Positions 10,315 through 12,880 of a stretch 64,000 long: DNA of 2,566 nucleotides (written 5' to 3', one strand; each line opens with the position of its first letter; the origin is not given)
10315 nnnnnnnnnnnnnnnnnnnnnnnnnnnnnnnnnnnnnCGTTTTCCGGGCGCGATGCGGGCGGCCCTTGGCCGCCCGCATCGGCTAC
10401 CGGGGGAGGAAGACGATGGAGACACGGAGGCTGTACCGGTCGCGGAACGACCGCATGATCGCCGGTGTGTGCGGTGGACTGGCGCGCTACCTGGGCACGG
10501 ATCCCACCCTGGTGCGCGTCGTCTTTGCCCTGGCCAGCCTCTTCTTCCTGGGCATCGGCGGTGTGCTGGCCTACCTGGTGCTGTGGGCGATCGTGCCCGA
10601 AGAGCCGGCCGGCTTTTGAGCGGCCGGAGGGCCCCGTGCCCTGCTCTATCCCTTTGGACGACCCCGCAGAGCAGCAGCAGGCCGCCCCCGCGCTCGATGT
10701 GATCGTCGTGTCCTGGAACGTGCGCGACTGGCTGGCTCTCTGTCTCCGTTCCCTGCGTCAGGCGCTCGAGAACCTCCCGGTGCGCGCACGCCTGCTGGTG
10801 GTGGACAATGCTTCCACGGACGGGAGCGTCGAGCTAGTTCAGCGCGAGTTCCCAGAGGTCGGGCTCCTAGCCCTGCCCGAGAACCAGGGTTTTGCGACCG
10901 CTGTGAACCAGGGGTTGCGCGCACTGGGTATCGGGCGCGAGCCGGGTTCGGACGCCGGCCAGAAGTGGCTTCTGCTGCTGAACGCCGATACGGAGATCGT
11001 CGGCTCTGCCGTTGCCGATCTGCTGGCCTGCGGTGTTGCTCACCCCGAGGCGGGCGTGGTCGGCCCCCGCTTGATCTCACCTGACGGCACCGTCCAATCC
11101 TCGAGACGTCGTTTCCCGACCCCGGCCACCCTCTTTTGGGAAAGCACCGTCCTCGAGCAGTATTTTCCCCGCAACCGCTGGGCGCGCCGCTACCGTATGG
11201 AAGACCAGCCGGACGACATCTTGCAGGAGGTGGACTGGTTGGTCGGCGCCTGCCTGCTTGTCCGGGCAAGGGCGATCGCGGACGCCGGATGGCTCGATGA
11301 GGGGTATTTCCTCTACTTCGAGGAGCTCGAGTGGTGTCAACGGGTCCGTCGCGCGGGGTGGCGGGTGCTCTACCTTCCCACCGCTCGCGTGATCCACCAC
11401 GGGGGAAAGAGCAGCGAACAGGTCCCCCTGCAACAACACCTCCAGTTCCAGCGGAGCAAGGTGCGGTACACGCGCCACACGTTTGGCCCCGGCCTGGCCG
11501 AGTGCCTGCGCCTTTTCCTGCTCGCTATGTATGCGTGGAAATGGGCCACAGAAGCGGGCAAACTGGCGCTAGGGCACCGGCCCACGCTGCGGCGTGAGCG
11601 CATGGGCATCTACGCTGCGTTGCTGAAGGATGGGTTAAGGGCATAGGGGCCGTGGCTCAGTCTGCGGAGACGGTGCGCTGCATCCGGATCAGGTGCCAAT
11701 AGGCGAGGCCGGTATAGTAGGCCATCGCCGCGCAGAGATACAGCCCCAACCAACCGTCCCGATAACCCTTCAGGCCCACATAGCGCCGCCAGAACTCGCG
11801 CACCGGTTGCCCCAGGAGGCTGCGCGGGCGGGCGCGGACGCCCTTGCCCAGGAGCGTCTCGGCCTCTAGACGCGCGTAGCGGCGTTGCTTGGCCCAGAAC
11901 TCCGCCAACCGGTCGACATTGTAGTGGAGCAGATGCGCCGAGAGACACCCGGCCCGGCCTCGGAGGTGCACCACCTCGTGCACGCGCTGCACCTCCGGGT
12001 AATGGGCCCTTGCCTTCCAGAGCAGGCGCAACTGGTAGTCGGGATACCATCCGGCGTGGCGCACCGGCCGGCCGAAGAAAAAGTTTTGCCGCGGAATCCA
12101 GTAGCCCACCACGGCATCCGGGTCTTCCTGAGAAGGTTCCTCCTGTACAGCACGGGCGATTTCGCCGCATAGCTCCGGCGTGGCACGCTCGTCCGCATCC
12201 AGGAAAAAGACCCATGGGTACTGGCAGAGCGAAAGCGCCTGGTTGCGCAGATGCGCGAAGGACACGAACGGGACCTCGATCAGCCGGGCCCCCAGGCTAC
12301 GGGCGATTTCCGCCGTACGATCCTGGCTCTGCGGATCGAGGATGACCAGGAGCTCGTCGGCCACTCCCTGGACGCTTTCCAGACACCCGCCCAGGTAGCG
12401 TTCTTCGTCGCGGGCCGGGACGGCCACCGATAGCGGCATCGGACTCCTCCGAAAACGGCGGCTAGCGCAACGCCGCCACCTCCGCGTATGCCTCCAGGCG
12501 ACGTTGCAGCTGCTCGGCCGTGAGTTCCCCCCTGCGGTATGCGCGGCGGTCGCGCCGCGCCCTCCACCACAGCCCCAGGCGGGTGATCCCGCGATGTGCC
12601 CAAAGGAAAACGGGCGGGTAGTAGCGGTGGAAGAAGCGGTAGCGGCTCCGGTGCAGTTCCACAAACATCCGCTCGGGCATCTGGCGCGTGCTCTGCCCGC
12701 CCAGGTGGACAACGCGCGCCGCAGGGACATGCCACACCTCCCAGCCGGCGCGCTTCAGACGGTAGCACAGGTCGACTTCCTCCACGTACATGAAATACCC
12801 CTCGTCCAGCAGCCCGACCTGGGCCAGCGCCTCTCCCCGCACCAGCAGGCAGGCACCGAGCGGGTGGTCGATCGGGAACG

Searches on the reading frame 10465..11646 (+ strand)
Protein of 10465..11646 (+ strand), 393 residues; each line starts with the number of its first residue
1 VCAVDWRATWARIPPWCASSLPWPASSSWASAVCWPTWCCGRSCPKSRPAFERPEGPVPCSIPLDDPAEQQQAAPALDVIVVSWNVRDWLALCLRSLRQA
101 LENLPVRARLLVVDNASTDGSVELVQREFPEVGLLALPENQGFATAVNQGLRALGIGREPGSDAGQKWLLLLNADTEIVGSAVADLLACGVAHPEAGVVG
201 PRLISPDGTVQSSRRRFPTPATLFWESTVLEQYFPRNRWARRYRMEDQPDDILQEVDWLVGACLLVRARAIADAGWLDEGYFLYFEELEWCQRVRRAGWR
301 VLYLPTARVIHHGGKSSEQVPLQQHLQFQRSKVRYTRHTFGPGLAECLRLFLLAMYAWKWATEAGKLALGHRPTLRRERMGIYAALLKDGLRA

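Call 54: find_encoding_contigs(protein=window:10465-11646:+, flank=10000, max_places=1)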
Protein window:10465-11646:+ (393 aa): no gene with exactly this product is on record in the collection.

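Call 69: search_protein_families(library=pfam, proteins=[window:10465-11646:+], max_evalue=0.00001)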
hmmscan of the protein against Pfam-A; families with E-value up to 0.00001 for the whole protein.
window:10465-11646:+ (393 aa): 3 families
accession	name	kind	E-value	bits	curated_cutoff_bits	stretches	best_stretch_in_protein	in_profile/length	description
PF00535.33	Glycos_transf_2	-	2.4e-14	54.1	23.3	1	79-228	2-132/168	Glycosyl transferase family 2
PF13641.12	Glyco_tranf_2_3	-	4.4e-11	43.7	27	1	75-319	1-219/230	Glycosyltransferase like family 2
PF13632.12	Glyco_trans_2_3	-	9.1e-06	26.1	27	0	168-364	1-167/198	Glycosyl transferase family group 2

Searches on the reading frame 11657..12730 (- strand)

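Call 69: search_protein_families(library=pfam, proteins=[window:11657-12730:-], max_evalue=0.00001)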
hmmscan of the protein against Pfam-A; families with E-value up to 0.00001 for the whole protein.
window:11657-12730:- (357 aa): 1 family
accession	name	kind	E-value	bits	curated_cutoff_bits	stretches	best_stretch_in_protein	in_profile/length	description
PF00535.33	Glycos_transf_2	-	1.2e-13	51.7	23.3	1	101-200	1-108/168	Glycosyl transferase family 2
